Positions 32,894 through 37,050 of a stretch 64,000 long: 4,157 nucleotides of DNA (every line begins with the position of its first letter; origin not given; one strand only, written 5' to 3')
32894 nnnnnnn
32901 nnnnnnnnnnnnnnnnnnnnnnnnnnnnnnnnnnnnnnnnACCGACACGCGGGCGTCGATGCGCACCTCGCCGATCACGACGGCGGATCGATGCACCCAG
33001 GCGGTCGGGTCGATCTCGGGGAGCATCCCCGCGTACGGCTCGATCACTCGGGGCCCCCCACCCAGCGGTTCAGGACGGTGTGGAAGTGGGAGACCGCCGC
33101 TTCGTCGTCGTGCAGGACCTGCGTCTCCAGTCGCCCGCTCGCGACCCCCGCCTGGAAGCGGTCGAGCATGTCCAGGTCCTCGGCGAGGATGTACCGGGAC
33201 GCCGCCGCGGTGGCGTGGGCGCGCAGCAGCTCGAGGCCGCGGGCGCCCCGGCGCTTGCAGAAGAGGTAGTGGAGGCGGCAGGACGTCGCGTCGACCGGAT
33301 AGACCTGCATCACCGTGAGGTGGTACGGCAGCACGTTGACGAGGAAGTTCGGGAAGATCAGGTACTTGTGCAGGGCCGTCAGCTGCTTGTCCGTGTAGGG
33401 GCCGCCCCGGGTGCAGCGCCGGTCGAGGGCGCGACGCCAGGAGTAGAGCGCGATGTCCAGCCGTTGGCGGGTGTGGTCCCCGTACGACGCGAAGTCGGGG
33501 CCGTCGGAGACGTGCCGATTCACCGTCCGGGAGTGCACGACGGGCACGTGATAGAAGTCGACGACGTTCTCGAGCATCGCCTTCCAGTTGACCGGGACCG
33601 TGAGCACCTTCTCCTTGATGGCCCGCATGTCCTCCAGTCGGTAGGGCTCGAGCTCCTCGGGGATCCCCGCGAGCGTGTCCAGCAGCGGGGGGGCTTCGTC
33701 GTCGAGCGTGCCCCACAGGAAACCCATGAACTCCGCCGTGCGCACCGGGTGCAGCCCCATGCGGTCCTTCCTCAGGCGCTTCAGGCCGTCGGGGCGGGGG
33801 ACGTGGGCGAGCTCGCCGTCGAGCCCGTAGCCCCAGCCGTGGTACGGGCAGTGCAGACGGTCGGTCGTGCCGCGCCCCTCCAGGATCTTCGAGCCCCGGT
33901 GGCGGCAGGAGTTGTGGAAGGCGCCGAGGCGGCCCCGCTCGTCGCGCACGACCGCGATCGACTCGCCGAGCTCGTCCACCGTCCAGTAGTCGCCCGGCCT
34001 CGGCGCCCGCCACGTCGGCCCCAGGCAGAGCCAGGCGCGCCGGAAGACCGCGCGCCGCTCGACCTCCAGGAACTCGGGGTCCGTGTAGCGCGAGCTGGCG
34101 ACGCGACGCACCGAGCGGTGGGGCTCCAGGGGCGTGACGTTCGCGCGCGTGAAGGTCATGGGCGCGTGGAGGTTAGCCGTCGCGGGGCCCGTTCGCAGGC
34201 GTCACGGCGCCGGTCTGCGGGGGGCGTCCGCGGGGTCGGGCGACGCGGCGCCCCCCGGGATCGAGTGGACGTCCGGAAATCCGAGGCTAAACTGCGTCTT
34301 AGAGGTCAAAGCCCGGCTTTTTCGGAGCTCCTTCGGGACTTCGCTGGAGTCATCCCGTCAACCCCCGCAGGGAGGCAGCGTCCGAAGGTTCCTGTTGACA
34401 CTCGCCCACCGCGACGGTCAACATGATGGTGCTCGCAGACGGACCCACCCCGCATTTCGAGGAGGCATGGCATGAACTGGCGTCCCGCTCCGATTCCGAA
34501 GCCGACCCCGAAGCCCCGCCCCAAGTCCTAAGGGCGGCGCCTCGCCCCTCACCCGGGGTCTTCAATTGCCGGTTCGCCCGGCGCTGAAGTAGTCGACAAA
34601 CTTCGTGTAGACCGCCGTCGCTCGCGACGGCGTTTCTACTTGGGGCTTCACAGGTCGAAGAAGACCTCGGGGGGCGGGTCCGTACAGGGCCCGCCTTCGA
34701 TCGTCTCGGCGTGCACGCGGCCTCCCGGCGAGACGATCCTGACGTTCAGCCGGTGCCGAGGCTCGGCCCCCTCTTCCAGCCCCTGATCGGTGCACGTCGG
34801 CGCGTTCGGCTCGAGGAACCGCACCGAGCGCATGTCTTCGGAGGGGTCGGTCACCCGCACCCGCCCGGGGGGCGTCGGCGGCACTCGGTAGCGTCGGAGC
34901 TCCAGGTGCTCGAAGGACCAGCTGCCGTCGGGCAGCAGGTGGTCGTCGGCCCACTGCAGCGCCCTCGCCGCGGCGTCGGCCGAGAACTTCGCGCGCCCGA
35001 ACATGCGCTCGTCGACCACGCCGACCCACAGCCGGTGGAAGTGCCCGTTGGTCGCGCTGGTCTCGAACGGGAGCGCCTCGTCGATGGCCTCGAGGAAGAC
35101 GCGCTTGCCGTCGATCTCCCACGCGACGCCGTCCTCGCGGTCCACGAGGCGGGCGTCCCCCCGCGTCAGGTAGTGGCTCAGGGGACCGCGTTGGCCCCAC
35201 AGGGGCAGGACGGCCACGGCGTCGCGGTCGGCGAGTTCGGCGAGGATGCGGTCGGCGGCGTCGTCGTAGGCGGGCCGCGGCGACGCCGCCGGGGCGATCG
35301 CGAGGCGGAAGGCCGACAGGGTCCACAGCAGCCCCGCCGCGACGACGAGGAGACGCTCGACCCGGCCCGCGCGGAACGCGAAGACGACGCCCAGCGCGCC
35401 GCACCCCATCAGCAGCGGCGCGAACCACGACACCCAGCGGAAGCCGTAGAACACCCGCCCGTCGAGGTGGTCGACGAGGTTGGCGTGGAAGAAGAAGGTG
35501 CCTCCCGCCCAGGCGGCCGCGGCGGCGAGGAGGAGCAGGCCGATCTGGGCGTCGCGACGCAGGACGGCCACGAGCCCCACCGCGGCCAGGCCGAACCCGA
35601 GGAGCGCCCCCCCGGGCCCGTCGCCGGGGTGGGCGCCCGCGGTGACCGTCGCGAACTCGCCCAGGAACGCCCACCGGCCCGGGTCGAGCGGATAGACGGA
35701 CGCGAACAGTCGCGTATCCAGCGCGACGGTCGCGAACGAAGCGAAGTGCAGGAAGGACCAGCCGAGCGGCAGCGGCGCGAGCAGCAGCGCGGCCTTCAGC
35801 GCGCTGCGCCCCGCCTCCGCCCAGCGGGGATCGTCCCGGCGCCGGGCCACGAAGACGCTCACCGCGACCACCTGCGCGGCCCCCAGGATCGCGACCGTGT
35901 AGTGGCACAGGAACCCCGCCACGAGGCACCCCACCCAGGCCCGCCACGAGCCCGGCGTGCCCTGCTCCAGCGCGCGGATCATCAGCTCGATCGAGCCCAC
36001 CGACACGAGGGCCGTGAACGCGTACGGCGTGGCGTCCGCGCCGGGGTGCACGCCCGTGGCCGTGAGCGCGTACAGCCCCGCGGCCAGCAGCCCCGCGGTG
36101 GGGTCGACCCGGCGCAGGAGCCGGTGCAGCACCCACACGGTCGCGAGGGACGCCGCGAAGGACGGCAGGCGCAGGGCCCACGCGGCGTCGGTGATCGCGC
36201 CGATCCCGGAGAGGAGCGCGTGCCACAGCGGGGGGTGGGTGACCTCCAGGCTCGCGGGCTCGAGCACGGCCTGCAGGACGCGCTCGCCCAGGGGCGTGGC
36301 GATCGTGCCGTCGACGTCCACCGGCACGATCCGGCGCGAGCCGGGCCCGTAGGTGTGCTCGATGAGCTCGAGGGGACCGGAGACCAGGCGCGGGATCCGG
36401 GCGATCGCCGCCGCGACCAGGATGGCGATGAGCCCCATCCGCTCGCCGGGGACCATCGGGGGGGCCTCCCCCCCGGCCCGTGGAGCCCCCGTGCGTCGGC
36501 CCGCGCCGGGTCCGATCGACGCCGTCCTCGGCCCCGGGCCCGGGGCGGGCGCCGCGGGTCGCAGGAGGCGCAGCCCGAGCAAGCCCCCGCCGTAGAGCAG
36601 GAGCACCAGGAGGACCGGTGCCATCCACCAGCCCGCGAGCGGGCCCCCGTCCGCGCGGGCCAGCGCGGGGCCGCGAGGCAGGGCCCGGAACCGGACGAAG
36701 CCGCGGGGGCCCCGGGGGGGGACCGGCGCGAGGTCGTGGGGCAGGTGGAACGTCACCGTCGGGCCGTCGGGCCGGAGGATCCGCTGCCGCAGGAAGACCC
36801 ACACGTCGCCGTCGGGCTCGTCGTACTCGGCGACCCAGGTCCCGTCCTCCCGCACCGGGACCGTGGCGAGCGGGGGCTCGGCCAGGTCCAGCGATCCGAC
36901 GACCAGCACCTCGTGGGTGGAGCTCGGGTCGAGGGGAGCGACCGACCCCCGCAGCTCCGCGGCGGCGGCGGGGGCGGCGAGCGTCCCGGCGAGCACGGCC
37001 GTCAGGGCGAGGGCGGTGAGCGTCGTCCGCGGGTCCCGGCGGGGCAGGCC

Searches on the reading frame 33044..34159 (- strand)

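Call 73: search_protein_families(library=ncbifam, proteins=[window:33044-34159:-], max_evalue=0.00001)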
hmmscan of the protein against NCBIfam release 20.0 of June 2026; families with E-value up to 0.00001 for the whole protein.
window:33044-34159:- (371 aa): 6 families
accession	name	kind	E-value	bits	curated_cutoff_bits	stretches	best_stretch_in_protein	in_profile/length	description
NF058607.1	GlBtMonoOxGbcA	equivalog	4.8e-36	124.1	670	1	11-214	24-227/420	glycine betaine monooxygenase oxygenase subunit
NF042946.1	3PPDioc_HcaE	equivalog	3.9e-29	101.9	830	1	19-214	15-219/450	3-phenylpropionate/cinnamic acid dioxygenase subunit alpha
TIGR03228.1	anthran_1_2_A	equivalog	7.4e-22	77.7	671.9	1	12-213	8-217/438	anthranilate 1,2-dioxygenase large subunit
TIGR03229.1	benzo_1_2_benA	equivalog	4.5e-20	71.9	780.95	1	17-210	13-216/433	benzoate 1,2-dioxygenase large subunit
NF041684.1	ant_diox_AndAc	equivalog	4.7e-18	65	750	1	13-209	16-222/418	anthranilate 1,2-dioxygenase large subunit AndAc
NF052579.1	BetMthstMoxSdmAMthl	equivalog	2.3e-10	40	600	1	58-205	32-175/351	4beta-methylsterol monooxygenase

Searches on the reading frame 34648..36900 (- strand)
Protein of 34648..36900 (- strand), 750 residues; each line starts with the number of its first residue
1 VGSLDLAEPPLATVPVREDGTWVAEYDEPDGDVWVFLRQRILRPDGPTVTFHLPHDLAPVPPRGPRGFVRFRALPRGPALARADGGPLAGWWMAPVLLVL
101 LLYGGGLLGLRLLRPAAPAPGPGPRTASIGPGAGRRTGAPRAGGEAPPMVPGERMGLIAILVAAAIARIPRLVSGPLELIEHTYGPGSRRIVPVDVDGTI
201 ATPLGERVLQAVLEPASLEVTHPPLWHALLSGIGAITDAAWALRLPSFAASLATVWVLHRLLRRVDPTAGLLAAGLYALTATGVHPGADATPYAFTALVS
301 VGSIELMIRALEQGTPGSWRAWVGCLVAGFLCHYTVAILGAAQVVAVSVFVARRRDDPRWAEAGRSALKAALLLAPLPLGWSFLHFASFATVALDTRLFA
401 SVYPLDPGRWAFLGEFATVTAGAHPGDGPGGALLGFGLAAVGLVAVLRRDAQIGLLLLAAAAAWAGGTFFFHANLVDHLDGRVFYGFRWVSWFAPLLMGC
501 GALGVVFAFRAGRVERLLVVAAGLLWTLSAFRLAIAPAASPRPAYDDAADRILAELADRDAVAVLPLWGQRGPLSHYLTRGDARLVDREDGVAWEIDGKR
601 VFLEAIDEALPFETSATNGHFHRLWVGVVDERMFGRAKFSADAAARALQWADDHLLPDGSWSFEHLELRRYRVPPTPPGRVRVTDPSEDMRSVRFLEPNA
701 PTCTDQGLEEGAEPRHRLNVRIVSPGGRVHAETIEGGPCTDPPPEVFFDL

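Call 33: search_protein_families(library=pfam, proteins=[window:34648-36900:-], max_evalue=10)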
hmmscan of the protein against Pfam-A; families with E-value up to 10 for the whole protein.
window:34648-36900:- (750 aa): 1 family
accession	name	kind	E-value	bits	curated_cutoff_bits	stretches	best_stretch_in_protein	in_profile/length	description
PF13231.12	PMT_2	-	6.7e-13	49.6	26.1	1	222-350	2-132/160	Dolichyl-phosphate-mannose-protein mannosyltransferase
